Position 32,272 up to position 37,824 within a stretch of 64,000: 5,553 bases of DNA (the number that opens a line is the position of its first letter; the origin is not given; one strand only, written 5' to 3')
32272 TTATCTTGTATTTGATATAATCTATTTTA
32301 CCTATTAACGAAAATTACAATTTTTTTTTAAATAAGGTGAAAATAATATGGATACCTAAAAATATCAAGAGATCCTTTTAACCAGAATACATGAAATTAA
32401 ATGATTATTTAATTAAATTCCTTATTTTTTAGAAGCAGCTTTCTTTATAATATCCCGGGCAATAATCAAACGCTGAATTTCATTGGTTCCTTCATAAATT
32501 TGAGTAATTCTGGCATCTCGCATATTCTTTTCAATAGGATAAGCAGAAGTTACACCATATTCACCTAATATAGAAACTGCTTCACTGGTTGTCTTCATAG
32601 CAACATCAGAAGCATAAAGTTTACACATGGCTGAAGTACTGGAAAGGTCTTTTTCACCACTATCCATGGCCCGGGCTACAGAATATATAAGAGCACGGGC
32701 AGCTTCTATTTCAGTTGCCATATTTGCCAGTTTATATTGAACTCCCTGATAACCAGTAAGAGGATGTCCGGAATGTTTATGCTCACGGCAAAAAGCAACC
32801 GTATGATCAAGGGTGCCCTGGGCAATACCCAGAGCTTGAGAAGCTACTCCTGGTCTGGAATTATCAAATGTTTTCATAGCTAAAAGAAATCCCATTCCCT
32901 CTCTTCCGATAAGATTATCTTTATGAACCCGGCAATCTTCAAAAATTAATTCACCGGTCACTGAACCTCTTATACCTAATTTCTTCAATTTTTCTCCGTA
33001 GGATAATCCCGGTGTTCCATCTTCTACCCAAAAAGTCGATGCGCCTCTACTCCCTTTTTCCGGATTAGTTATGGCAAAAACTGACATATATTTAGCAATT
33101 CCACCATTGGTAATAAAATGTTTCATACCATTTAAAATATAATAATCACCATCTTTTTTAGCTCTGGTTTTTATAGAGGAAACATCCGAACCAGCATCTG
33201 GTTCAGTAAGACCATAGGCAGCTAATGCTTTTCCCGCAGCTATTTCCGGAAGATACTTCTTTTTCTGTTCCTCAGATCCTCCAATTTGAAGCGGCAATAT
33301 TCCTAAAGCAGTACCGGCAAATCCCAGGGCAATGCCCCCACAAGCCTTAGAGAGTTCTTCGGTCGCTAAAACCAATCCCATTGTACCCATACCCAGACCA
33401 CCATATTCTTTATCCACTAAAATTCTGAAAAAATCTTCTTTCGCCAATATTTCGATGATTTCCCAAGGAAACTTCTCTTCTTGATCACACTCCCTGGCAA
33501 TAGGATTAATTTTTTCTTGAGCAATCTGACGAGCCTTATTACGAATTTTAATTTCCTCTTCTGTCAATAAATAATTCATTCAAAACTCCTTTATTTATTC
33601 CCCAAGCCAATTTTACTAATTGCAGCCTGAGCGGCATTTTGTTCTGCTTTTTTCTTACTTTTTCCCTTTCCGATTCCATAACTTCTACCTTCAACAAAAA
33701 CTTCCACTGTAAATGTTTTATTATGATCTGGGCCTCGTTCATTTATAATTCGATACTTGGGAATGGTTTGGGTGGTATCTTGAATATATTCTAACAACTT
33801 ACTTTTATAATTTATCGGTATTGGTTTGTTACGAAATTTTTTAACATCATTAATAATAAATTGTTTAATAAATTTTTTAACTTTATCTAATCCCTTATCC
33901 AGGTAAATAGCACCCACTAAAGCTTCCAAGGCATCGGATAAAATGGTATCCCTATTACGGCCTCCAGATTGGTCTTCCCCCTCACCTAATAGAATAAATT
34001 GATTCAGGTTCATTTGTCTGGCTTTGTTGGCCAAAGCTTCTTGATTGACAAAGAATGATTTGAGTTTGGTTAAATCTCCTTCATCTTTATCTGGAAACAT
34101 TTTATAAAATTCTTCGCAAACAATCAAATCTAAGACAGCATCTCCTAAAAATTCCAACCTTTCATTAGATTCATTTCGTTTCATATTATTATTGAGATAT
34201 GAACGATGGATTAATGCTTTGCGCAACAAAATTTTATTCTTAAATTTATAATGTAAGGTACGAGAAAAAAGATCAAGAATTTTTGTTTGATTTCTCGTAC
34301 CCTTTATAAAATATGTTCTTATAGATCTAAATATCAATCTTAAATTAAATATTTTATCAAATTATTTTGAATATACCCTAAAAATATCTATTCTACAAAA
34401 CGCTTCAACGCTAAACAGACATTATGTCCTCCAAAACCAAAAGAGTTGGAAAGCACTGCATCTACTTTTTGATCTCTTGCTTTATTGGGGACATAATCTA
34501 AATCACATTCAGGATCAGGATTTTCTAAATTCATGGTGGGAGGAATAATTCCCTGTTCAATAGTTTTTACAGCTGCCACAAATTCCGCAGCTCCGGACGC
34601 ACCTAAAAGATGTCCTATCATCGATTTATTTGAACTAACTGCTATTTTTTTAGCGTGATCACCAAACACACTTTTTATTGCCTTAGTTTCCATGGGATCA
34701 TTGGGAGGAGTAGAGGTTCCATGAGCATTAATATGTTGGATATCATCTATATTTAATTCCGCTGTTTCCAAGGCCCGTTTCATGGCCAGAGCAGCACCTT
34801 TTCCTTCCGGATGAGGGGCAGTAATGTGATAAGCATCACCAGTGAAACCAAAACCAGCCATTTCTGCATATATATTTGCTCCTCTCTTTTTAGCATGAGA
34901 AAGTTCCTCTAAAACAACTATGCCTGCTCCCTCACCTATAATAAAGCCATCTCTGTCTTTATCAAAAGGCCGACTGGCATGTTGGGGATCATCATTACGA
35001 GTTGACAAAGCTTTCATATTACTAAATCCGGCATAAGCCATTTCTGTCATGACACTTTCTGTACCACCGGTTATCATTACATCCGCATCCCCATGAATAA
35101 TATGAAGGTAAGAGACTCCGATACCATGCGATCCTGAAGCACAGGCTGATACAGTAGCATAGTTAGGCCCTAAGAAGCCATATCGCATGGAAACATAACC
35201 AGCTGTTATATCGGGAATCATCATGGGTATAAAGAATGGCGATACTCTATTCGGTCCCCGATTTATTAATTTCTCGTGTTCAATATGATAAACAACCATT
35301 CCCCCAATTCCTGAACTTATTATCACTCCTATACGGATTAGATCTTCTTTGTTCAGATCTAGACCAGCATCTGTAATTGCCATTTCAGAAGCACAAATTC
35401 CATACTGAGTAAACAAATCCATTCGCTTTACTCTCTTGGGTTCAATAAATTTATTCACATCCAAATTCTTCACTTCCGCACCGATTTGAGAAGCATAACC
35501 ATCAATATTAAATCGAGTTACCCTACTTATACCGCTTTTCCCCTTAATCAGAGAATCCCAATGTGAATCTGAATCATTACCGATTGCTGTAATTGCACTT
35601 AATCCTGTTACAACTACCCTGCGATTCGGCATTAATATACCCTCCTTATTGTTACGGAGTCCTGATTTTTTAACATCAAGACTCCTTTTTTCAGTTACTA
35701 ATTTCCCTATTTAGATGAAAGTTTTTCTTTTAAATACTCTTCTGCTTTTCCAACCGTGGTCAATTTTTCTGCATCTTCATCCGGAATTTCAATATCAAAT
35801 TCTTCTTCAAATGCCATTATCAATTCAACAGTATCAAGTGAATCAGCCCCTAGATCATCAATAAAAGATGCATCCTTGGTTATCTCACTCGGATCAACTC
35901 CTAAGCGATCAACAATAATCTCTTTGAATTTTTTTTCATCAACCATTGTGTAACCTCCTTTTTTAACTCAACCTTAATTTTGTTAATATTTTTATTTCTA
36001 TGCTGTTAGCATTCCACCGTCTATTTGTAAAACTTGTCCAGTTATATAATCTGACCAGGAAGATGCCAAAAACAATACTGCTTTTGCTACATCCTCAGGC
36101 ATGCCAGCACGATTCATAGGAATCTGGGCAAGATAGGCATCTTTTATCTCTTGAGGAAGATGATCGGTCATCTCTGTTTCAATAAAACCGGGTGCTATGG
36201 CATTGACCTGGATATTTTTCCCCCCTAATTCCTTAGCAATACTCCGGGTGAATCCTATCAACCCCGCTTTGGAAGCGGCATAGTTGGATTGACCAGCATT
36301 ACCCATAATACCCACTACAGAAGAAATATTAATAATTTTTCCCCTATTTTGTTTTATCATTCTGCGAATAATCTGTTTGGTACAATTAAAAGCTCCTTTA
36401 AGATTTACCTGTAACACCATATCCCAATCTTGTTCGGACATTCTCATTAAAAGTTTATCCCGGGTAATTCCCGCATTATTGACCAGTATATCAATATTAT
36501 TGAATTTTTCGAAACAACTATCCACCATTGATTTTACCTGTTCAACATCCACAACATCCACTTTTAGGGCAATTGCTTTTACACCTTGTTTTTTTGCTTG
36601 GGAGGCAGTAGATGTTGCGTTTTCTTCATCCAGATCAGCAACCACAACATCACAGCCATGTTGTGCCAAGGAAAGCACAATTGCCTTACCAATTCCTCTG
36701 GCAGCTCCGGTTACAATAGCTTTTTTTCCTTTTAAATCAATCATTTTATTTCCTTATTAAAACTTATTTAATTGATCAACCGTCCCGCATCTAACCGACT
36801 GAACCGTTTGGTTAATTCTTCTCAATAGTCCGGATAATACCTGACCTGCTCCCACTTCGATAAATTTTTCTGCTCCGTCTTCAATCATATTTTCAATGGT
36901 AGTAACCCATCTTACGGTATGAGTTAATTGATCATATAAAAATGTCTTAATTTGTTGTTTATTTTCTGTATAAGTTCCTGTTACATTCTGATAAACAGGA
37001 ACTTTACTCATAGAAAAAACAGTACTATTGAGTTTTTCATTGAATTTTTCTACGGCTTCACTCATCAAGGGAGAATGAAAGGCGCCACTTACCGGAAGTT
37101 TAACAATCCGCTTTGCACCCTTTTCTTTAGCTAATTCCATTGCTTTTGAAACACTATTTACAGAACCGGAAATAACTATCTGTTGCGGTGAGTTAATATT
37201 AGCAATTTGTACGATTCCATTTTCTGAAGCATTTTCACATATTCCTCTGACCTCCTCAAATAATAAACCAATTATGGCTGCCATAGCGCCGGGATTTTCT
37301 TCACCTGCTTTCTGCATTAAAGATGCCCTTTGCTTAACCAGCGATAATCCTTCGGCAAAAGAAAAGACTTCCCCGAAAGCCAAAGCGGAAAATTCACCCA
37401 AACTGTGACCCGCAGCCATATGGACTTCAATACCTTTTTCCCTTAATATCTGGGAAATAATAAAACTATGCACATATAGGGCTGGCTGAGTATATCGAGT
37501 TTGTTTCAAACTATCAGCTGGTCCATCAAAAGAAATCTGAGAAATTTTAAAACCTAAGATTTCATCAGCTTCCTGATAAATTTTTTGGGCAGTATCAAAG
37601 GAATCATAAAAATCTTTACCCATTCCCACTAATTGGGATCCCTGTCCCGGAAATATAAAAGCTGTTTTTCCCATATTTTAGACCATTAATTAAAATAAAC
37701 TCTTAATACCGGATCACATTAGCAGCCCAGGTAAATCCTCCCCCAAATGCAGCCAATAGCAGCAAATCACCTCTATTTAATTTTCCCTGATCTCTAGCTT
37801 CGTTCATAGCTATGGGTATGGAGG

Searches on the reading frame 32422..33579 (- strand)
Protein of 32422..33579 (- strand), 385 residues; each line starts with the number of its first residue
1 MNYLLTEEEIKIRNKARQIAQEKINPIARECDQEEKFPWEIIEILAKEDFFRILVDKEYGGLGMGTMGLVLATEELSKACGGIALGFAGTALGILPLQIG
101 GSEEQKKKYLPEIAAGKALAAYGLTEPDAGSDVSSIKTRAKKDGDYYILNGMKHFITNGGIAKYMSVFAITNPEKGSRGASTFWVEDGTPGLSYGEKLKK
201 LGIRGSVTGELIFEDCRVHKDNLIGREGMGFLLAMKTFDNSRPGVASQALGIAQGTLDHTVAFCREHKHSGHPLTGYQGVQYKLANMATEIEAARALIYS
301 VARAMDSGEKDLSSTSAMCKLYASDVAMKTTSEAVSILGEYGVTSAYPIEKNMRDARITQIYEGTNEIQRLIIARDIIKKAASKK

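Call 33: search_protein_families(library=pfam, proteins=[window:32422-33579:-], max_evalue=0.00001)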
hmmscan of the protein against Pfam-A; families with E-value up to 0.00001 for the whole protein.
window:32422-33579:- (385 aa): 4 families
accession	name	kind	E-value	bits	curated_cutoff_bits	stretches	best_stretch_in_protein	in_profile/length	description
PF00441.29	Acyl-CoA_dh_1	-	3.3e-46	157.6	22.4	1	228-377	1-149/150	Acyl-CoA dehydrogenase, C-terminal domain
PF02771.21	Acyl-CoA_dh_N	-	1.5e-30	106.3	22.9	1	6-117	1-113/113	Acyl-CoA dehydrogenase, N-terminal domain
PF02770.24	Acyl-CoA_dh_M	-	1.4e-25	89.8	33.3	1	121-216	1-97/97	Acyl-CoA dehydrogenase, middle domain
PF08028.16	Acyl-CoA_dh_2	-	5.1e-20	72.6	22.7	1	245-366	3-133/134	Acyl-CoA dehydrogenase, C-terminal domain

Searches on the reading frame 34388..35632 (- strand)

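Call 33: search_protein_families(library=pfam, proteins=[window:34388-35632:-], max_evalue=0.00001)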
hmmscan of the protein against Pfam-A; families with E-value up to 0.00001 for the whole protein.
window:34388-35632:- (414 aa): 2 families
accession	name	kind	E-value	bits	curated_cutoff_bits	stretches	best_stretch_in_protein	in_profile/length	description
PF00109.32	ketoacyl-synt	-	5e-55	187.3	20.8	1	4-247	2-252/252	Beta-ketoacyl synthase, N-terminal domain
PF02801.28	Ketoacyl-synt_C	-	1.6e-39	135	20.8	1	255-370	1-119/119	Beta-ketoacyl synthase, C-terminal domain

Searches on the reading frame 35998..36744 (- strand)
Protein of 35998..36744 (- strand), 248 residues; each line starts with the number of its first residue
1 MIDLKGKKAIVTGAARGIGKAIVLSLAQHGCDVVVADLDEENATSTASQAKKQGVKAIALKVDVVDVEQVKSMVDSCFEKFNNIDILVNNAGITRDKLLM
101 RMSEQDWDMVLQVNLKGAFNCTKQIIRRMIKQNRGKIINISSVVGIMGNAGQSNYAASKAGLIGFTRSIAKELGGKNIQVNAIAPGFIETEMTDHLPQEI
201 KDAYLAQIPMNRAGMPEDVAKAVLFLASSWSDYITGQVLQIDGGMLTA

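Call 33: search_protein_families(library=pfam, proteins=[window:35998-36744:-], max_evalue=0.00001)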
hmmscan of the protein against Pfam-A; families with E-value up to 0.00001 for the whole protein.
window:35998-36744:- (248 aa): 3 families
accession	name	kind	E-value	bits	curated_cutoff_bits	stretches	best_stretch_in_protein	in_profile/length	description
PF13561.12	adh_short_C2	-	5.7e-73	245.8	27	1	13-245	1-235/236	Enoyl-(Acyl carrier protein) reductase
PF00106.31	adh_short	-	4.5e-66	222.5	26.6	1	7-198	1-192/195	short chain dehydrogenase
PF08659.16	KR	-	9.2e-23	81.5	22.6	1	10-167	4-161/180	KR domain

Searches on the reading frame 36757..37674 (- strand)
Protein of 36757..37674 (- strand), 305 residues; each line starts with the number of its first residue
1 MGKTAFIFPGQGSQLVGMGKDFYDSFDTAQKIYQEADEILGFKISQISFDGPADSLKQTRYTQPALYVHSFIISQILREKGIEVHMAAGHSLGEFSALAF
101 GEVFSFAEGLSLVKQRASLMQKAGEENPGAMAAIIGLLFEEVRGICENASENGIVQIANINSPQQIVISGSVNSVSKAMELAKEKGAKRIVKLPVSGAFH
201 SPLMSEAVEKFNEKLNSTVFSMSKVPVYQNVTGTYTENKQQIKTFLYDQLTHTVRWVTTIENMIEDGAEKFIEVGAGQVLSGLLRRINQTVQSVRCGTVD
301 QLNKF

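Call 33: search_protein_families(library=pfam, proteins=[window:36757-37674:-], max_evalue=0.00001)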
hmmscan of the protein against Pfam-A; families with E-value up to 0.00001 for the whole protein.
window:36757-37674:- (305 aa): 1 family
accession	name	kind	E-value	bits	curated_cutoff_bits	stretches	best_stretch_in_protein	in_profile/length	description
PF00698.26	Acyl_transf_1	-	7.6e-36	124.6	32.7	1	6-293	2-281/319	Acyl transferase domain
